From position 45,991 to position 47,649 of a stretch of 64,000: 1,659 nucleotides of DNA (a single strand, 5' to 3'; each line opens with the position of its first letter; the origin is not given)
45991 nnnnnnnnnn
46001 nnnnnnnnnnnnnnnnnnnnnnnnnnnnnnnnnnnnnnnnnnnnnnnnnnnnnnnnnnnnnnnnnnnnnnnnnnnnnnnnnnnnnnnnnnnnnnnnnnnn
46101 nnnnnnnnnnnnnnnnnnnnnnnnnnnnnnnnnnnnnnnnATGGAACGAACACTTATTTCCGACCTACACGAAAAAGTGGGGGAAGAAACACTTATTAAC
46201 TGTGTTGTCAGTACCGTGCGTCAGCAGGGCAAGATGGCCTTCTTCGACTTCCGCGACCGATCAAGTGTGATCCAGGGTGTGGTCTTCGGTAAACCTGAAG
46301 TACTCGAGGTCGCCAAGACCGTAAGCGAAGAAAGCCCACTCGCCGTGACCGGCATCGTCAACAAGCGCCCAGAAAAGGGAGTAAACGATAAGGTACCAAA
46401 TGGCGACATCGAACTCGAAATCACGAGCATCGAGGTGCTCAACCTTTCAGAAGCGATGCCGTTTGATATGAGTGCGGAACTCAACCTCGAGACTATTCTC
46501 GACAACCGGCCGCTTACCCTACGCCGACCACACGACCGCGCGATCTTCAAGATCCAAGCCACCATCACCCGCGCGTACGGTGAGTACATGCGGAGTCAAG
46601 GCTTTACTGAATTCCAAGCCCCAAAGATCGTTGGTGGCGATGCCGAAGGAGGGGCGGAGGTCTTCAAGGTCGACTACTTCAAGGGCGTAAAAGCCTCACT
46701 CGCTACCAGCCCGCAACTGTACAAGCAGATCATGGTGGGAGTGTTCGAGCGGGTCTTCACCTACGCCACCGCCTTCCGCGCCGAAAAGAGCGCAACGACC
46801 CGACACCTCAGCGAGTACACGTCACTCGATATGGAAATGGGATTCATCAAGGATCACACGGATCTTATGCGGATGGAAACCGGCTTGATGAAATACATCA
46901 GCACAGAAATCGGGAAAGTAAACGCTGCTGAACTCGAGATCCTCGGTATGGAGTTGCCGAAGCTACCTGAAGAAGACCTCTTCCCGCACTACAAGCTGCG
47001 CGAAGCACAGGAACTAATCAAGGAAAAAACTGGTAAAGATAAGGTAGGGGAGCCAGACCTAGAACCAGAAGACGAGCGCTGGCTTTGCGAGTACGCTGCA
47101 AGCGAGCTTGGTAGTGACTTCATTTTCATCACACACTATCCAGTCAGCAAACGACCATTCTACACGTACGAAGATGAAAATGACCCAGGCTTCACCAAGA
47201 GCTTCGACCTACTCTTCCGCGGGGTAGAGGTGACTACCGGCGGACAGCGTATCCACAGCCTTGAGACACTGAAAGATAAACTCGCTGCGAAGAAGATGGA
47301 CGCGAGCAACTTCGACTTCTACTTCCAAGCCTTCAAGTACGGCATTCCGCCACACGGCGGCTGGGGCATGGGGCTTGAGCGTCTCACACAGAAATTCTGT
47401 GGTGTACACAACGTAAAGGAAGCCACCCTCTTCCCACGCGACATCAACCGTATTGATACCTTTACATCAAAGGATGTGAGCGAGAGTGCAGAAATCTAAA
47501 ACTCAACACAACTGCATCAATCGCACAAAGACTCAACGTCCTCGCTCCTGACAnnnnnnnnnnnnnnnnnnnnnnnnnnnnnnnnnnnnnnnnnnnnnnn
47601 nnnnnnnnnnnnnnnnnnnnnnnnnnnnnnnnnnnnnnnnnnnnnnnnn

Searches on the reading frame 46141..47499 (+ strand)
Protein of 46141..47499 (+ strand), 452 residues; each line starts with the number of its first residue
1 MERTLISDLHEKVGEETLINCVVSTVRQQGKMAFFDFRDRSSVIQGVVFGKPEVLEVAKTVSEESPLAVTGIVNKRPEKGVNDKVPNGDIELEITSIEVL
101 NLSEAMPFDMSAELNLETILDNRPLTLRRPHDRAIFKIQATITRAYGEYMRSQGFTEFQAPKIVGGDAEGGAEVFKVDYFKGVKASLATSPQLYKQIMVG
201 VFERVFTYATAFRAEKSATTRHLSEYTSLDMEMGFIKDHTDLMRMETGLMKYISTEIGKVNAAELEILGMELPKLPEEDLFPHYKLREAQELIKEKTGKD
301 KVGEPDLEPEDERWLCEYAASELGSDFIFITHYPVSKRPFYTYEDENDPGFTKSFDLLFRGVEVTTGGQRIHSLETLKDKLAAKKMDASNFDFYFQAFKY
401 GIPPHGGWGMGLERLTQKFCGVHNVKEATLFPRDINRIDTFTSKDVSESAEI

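Call 5: search_protein_families(library=pfam, proteins=[window:46141-47499:+])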
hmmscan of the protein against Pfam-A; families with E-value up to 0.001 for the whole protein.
window:46141-47499:+ (452 aa): 2 families
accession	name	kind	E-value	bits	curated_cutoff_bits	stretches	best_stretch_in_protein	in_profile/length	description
PF00152.25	tRNA-synt_2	-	4.5e-79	266.1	25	1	116-434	2-307/308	tRNA synthetases class II (D, K and N)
PF01336.31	tRNA_anti-codon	-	8.5e-14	51.7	27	1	22-100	6-75/75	OB-fold nucleic acid binding domain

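Call 11: find_homologous_proteins(query=window:46141-47499:+)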
Query window:46141-47499:+ (452 aa): 8000 proteins with E <= 0.001 among 8000 candidates; the best 120 are listed.
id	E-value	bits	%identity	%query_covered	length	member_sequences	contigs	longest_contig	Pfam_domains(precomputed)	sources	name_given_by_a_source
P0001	4.3e-281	950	100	93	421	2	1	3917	PF01336.32,PF00152.26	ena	-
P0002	3.8e-254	862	83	100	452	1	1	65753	PF01336.32,PF00152.26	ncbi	-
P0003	8.6e-254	860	82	100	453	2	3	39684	PF01336.32,PF00152.26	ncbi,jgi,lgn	-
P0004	5.0e-250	848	83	100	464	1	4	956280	PF01336.32,PF00152.26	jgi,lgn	jgi:nondiscriminating aspartyl-tRNA synthetase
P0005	6.3e-250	848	82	100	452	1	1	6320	PF01336.32,PF00152.26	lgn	-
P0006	1.6e-249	846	82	100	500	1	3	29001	PF01336.32,PF00152.26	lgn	-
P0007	6.1e-249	844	81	100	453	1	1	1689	PF01336.32,PF00152.26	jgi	jgi:nondiscriminating aspartyl-tRNA synthetase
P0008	6.6e-248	841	82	100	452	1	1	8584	PF01336.32,PF00152.26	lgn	-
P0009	1.1e-247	840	82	99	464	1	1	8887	PF01336.32,PF00152.26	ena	-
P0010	3.2e-247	839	80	100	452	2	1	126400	PF01336.32,PF00152.26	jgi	jgi:nondiscriminating aspartyl-tRNA synthetase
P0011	2.5e-246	836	80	100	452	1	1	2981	PF01336.32,PF00152.26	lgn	-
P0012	5.0e-245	831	81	100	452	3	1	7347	PF01336.32,PF00152.26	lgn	-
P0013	6.6e-242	821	80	100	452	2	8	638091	PF01336.32,PF00152.26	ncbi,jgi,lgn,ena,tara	tara:strand:- start:20021 stop:21379 length:1359 start_codon:yes stop_codon:yes gene_type:complete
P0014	1.1e-241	820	79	100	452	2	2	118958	PF01336.32,PF00152.26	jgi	jgi:nondiscriminating aspartyl-tRNA synthetase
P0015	2.7e-240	816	79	100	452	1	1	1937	PF01336.32,PF00152.26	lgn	-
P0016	1.8e-239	813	79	100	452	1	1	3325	PF01336.32,PF00152.26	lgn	-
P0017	2.1e-239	813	78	100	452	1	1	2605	PF01336.32,PF00152.26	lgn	-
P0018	1.1e-237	807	78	100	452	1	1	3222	PF01336.32,PF00152.26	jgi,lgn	-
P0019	1.6e-237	807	77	100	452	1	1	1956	PF01336.32,PF00152.26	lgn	-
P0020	6.3e-237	805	78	100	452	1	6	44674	PF01336.32,PF00152.26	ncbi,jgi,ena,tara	tara:strand:+ start:9302 stop:10660 length:1359 start_codon:yes stop_codon:yes gene_type:complete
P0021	6.4e-237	805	79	100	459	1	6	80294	PF01336.32,PF00152.26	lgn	-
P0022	2.4e-236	803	78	100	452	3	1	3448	PF01336.32,PF00152.26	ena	-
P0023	4.5e-236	802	78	100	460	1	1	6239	PF01336.32,PF00152.26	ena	-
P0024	7.2e-236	801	78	100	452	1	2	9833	PF01336.32,PF00152.26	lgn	-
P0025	1.5e-235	800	77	100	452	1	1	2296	PF01336.32,PF00152.26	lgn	-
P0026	1.8e-235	800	78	100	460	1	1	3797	PF01336.32,PF00152.26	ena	-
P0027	1.8e-235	800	78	100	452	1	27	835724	PF01336.32,PF00152.26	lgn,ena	-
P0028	1.1e-234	797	78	100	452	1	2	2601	PF01336.32,PF00152.26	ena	-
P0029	1.9e-234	797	79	98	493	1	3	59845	PF01336.32,PF00152.26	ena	-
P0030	2.3e-234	796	78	100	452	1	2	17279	PF01336.32,PF00152.26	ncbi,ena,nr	ncbi:aspartate--tRNA(Asn) ligase [Candidatus Kaiserbacteria bacterium]|nr:aspartate--tRNA(Asn) ligas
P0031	1.0e-233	794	77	100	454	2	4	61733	PF01336.32,PF00152.26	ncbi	-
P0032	1.8e-233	793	77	100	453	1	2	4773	PF01336.32,PF00152.26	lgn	-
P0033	3.1e-233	793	77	100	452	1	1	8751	PF01336.32,PF00152.26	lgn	-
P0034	3.4e-233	792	76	99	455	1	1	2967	PF01336.32,PF00152.26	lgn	-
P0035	4.5e-233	792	77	99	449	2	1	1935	PF01336.32,PF00152.26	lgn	-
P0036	9.3e-233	791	77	100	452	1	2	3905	PF01336.32,PF00152.26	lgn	-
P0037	4.6e-232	789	75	100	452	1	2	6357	PF01336.32,PF00152.26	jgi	jgi:nondiscriminating aspartyl-tRNA synthetase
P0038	2.0e-231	787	76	100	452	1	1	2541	PF01336.32,PF00152.26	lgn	-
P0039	3.5e-231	786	75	100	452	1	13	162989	PF01336.32,PF00152.26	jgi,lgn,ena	-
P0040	5.4e-231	785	76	100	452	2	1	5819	PF01336.32,PF00152.26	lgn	-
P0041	6.6e-231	785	75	100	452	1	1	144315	PF01336.32,PF00152.26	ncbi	-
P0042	1.1e-230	784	77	98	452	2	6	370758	PF01336.32,PF00152.26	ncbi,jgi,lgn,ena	-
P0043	1.3e-230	784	75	100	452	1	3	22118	PF01336.32,PF00152.26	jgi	jgi:nondiscriminating aspartyl-tRNA synthetase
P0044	3.5e-230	783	76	100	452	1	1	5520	PF01336.32,PF00152.26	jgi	jgi:nondiscriminating aspartyl-tRNA synthetase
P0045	4.9e-230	782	76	99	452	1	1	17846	PF01336.32,PF00152.26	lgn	-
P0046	7.9e-230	781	77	98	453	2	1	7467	PF01336.32,PF00152.26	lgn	-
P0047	9.5e-230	781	76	98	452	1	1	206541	PF01336.32,PF00152.26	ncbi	-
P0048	5.3e-229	779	76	100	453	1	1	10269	PF01336.32,PF00152.26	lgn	-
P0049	5.7e-229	779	77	98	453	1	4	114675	PF01336.32,PF00152.26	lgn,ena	-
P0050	6.0e-229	778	76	98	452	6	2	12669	PF01336.32,PF00152.26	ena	-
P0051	7.4e-229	778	76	98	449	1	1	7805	PF01336.32,PF00152.26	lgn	-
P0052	9.5e-229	778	76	100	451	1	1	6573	PF01336.32,PF00152.26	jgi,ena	-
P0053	1.1e-228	778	75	100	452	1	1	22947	PF01336.32,PF00152.26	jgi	-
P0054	1.2e-228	778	77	100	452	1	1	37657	PF01336.32,PF00152.26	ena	-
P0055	1.2e-228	778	75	100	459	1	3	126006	PF01336.32,PF00152.26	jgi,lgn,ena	-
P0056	3.4e-228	776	75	100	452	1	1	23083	PF01336.32,PF00152.26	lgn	-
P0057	7.0e-228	775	75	100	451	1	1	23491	PF01336.32,PF00152.26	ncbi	-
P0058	1.1e-227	774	75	99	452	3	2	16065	PF01336.32,PF00152.26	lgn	-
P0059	1.5e-227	774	75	100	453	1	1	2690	PF01336.32,PF00152.26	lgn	-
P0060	2.0e-227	773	75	100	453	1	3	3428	PF01336.32,PF00152.26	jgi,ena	-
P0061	2.9e-227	773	76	98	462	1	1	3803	PF01336.32,PF00152.26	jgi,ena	-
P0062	4.1e-227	772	74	99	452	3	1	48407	PF01336.32,PF00152.26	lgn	-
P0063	4.2e-227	772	75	100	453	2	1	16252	PF01336.32,PF00152.26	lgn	-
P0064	4.4e-227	772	76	99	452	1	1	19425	PF01336.32,PF00152.26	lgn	-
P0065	1.4e-225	767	75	100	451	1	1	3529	PF01336.32,PF00152.26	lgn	-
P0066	2.4e-225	767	76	98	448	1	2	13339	PF01336.32,PF00152.26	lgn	-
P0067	9.9e-225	765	76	97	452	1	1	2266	PF01336.32,PF00152.26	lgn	-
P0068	1.2e-224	764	74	100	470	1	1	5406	PF01336.32,PF00152.26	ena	-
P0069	1.8e-224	764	76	98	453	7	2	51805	PF01336.32,PF00152.26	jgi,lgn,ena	-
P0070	4.1e-224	763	75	100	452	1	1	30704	PF01336.32,PF00152.26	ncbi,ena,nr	ncbi:MAG: aspartate--tRNA(Asn) ligase [Candidatus Pacebacteria bacterium]|nr:aspartate--tRNA(Asn) li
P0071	4.1e-224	763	75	98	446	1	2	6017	PF01336.32,PF00152.26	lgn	-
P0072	1.2e-223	761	75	98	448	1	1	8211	PF01336.32,PF00152.26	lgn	-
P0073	1.8e-223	760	75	99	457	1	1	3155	PF01336.32,PF00152.26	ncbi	-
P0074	2.0e-223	760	74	99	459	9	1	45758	PF01336.32,PF00152.26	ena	-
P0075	3.5e-223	759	75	98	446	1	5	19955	PF01336.32,PF00152.26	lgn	-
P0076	6.5e-223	759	74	100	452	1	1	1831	PF01336.32,PF00152.26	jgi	jgi:nondiscriminating aspartyl-tRNA synthetase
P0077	9.3e-223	758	75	98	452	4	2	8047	PF01336.32,PF00152.26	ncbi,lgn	-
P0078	1.3e-222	758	74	100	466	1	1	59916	PF01336.32,PF00152.26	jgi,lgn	jgi:nondiscriminating aspartyl-tRNA synthetase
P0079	5.3e-222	756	75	97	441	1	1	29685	PF01336.32,PF00152.26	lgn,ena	-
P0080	5.7e-222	755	75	100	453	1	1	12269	PF01336.32,PF00152.26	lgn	-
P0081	1.4e-221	754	75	98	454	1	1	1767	PF01336.32,PF00152.26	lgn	-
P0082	2.2e-221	754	73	100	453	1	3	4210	PF01336.32,PF00152.26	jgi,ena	-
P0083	2.4e-221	753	74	99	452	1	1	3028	PF01336.32,PF00152.26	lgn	-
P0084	2.7e-221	753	75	98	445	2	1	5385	PF01336.32,PF00152.26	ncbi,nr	ncbi:MAG TPA: aspartate--tRNA(Asn) ligase, partial [Candidatus Paceibacterota bacterium]|nr:aspartat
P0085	3.2e-221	753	74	99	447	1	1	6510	PF01336.32,PF00152.26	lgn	-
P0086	3.4e-221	753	75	98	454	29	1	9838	PF01336.32,PF00152.26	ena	-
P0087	5.9e-221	752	75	98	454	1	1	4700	PF01336.32,PF00152.26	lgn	-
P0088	1.3e-220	751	73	100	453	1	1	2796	PF01336.32,PF00152.26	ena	-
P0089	1.5e-220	751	75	98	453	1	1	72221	PF01336.32,PF00152.26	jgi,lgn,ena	-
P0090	1.7e-220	751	75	98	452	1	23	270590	PF01336.32,PF00152.26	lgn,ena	-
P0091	3.1e-220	750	74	98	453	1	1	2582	PF01336.32,PF00152.26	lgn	-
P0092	3.2e-220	750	74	98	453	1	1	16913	PF01336.32,PF00152.26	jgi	jgi:nondiscriminating aspartyl-tRNA synthetase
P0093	3.5e-220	750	73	98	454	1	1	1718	PF01336.32,PF00152.26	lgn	-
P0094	4.1e-220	749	73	100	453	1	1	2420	PF01336.32,PF00152.26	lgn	-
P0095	5.8e-220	749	73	98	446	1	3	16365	PF01336.32,PF00152.26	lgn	-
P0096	1.4e-219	748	75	98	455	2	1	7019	PF01336.32,PF00152.26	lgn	-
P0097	1.4e-219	748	74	98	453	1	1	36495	PF01336.32,PF00152.26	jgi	jgi:nondiscriminating aspartyl-tRNA synthetase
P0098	1.7e-219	747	74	98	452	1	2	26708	PF01336.32,PF00152.26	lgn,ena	-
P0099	2.7e-219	747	74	99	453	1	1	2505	PF01336.32,PF00152.26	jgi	-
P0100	3.1e-219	746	73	99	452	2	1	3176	PF01336.32,PF00152.26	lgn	-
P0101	3.9e-219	746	73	99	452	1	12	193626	PF01336.32,PF00152.26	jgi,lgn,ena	-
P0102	6.0e-219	746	74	98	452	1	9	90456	PF01336.32,PF00152.26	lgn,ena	-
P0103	7.4e-219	745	75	96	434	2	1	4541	PF01336.32,PF00152.26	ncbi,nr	ncbi:aspartate--tRNA(Asn) ligase, partial [Candidatus Kaiserbacteria bacterium]|nr:aspartate--tRNA(A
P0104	9.2e-219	745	73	99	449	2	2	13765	PF01336.32,PF00152.26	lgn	-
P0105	1.0e-218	745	73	99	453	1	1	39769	PF01336.32,PF00152.26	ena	-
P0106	1.1e-218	745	73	98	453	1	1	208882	PF01336.32,PF00152.26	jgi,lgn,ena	-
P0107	1.7e-218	744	72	99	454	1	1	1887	PF01336.32,PF00152.26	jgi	jgi:nondiscriminating aspartyl-tRNA synthetase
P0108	2.2e-218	744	73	98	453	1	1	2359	PF01336.32,PF00152.26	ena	-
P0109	2.8e-218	743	73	100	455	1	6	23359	PF01336.32,PF00152.26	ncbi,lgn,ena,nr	ncbi:aspartate--tRNA(Asn) ligase [Candidatus Kaiserbacteria bacterium]|nr:aspartate--tRNA(Asn) ligas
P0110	4.5e-218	743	72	99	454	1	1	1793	PF01336.32,PF00152.26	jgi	jgi:nondiscriminating aspartyl-tRNA synthetase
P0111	5.3e-218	742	73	98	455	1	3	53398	PF01336.32,PF00152.26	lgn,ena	-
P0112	5.5e-218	742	73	98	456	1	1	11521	PF01336.32,PF00152.26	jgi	jgi:nondiscriminating aspartyl-tRNA synthetase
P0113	7.8e-218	742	73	98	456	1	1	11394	PF01336.32,PF00152.26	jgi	jgi:nondiscriminating aspartyl-tRNA synthetase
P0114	1.3e-217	741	72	99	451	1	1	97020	PF01336.32,PF00152.26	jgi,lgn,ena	-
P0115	1.4e-217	741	72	100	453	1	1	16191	PF01336.32,PF00152.26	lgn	-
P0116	1.5e-217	741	72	100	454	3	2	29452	PF01336.32,PF00152.26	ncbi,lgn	-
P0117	1.6e-217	741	74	98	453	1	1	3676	PF01336.32,PF00152.26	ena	-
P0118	1.8e-217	741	73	99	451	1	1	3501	PF01336.32,PF00152.26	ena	-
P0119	2.0e-217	740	74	98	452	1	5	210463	PF01336.32,PF00152.26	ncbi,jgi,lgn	jgi:nondiscriminating aspartyl-tRNA synthetase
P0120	2.8e-217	740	72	100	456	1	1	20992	PF01336.32,PF00152.26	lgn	-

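Call 12: search_protein_families(library=ncbifam, proteins=[window:46141-47499:+])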
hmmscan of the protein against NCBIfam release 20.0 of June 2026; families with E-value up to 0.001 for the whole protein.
window:46141-47499:+ (452 aa): 17 families
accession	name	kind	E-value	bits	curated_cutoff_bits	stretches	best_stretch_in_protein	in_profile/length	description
NF003483.0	PRK05159.1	equivalog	9.6e-141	469.6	353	1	1-438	3-436/438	aspartate--tRNA(Asn) ligase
TIGR00458.1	aspS_nondisc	equivalog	1.6e-106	356.9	368.4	1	11-438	9-426/428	aspartate--tRNA(Asn) ligase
NF003037.0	PRK03932.1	equivalog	1e-77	262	414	1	4-439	4-450/451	asparagine--tRNA ligase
TIGR00457.1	asnS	equivalog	2.6e-72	244.1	342.6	1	4-439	6-454/455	asparagine--tRNA ligase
NF001750.0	PRK00476.1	equivalog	1.6e-62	211.7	443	2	11-262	15-270/590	aspartate--tRNA ligase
TIGR00459.1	aspS_bact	equivalog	3e-54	184.4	373.85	2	3-260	4-263/586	aspartate--tRNA ligase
NF005052.0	PRK06462.1-1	equivalog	9.5e-45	153.2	368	1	130-433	43-345/353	asparagine synthetase A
NF009460.0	PRK12820.1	equivalog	1.2e-32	112.9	1379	2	9-239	29-277/723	bifunctional aspartyl-tRNA synthetase/aspartyl/glutamyl-tRNA amidotransferase subunit C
NF001756.1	PRK00484.1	subfamily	1.4e-30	106.4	468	1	11-432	48-483/488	lysine--tRNA ligase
TIGR00499.1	lysS_bact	equivalog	1.7e-29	102.8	427.6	1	10-432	49-490/496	lysine--tRNA ligase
NF005054.0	PRK06462.1-4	equivalog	1.3e-27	96.7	309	1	128-433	17-310/318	asparagine synthetase A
NF009101.0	PRK12445.1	subfamily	5.2e-19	68.1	1026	2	131-257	179-305/505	lysine--tRNA ligase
NF002821.0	PRK02983.1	equivalog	3.7e-15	55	742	2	9-264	654-903/1102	bifunctional lysylphosphatidylglycerol synthetase/lysine--tRNA ligase LysX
TIGR00462.1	genX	equivalog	7.8e-12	45.2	286.9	1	140-430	5-303/304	EF-P lysine aminoacylase EpmA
NF005055.0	PRK06462.1-5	equivalog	1.2e-11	44.3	389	1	202-437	106-337/341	asparagine synthetase A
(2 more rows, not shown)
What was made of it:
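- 46141..47499 (+): Regulated gene: non-discriminating aspartyl-tRNA synthetase (aspartate--tRNA(Asn) ligase), 452 aa. NCBIfam NF003483, 469.6 bits against a cutoff of 353 (call 12); Pfam PF00152 + PF01336 (call 5); homologs (call 11)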

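Call 14: find_related_loci(query=A1, collection=genome_contigs, flank=3000)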
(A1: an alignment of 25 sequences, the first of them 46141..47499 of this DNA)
Query A1 (452 aa) in genome_contigs; peptide patterns used: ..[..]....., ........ (x = any residue, [..] = any of these).
600 stretches matched a pattern (row limit reached: there are more); 498 encode a relative of the query (tblastn E <= 1e-3); the best 80 are kept; 80 distinct loci.
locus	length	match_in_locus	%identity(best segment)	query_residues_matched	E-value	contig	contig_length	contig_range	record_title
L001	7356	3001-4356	80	1-452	0e+0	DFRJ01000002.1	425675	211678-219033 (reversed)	MAG TPA_asm: Patescibacteria group bacterium UBA3466 UBA3466_contig_839, whole genome shotgun sequence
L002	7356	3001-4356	78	1-452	0e+0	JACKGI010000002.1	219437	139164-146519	MAG: Candidatus Nomurabacteria bacterium isolate HK-STAS-PATE-30 HK-STAS-PATE-30_2, whole genome shotgun sequence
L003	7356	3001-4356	78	1-452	0e+0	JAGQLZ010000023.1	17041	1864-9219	MAG: Candidatus Kaiserbacteria bacterium isolate HKST-UBA29 2010_379008, whole genome shotgun sequence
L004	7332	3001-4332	77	1-444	0e+0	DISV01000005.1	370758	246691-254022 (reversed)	MAG TPA_asm: Patescibacteria group bacterium UBA6201 UBA6201_contig_1585, whole genome shotgun sequence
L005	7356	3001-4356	75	1-452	0e+0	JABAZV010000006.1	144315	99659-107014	MAG: Patescibacteria group bacterium isolate HE327_NSB044 NODE_105_length_144315_cov_5.032060, whole genome shotgun sequ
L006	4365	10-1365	75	1-452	0e+0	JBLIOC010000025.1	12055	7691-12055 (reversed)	MAG: Candidatus Paceibacteria bacterium isolate 3300053785_176 Ga0535658_0014762, whole genome shotgun sequence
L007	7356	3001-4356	74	1-451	0e+0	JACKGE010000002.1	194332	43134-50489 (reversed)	MAG: Candidatus Nomurabacteria bacterium isolate HK-STAS-PATE-26 HK-STAS-PATE-26_2, whole genome shotgun sequence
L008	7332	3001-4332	75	1-444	0e+0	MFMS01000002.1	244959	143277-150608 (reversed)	MAG: Candidatus Kaiserbacteria bacterium RIFOXYB1_FULL_46_14 rifoxyb1_full_scaffold_114, whole genome shotgun sequence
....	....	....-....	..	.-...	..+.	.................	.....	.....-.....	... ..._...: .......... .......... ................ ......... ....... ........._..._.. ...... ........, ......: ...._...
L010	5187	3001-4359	72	1-452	0e+0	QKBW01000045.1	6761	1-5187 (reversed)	MAG: Candidatus Kaiserbacteria bacterium isolate SZUA-408 scaffold_49378, whole genome shotgun sequence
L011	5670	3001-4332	73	1-444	0e+0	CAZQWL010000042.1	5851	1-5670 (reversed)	MAG TPA_asm: uncultured Candidatus Saccharibacteria bacterium isolate SRP345593_co1_165 genome assembly, contig: NODE_69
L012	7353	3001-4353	70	1-449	0e+0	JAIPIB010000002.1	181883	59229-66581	MAG: Candidatus Paceibacterota bacterium isolate Tobar12.5m-G43 Tobar12-5m-C52, whole genome shotgun sequence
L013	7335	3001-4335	73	1-443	0e+0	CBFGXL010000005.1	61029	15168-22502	MAG TPA_asm: uncultured bacterium isolate SRR32277370_binner13_Refined_17 genome assembly, contig: ERZ27321089.30, whole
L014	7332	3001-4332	71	1-444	0e+0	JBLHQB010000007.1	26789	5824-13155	MAG: Patiriisocius sp. isolate 3300055526_18 Ga0535637_0001253, whole genome shotgun sequence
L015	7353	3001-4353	70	1-451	0e+0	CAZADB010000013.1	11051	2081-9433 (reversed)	MAG TPA_asm: uncultured Candidatus Saccharibacteria bacterium isolate binchicken_co24_148 genome assembly, contig: NODE_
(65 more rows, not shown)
